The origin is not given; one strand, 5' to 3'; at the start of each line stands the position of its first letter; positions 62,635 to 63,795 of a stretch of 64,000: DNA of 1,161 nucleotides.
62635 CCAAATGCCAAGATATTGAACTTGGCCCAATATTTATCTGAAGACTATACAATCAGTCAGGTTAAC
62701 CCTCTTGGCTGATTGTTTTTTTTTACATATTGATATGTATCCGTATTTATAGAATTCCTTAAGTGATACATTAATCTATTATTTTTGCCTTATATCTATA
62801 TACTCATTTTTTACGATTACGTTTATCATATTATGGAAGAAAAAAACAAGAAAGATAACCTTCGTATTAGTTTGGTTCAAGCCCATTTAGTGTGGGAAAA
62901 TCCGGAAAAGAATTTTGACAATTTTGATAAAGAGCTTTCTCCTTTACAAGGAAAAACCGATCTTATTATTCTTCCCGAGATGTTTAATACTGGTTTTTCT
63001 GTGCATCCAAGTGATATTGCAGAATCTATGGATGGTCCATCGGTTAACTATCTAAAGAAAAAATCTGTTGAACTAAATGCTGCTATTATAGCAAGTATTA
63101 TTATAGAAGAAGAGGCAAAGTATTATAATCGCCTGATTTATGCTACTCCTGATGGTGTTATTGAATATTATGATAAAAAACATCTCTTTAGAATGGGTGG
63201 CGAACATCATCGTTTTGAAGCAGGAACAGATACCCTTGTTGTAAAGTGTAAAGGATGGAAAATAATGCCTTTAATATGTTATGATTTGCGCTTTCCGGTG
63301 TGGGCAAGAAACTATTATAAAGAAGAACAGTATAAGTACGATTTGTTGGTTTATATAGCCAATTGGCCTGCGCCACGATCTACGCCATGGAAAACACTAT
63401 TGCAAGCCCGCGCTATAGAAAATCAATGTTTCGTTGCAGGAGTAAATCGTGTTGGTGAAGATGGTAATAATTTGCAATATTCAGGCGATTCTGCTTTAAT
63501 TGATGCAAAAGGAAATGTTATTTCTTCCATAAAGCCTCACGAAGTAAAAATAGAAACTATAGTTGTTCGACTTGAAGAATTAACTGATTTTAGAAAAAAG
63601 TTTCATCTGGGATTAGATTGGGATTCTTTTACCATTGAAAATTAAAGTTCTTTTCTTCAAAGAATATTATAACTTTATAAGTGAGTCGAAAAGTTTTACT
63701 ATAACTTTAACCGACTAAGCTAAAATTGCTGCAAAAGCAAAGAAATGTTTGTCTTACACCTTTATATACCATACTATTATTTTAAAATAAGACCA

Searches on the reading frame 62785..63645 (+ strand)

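Call 54: search_protein_families(library=pfam, proteins=[window:62785-63645:+], max_evalue=0.00001)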
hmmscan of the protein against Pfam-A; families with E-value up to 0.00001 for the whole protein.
window:62785-63645:+ (286 aa): 1 family
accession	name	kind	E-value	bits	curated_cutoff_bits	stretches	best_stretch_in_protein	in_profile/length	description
PF00795.27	CN_hydrolase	-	4.8e-36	124.8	23.2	1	27-263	1-248/256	Carbon-nitrogen hydrolase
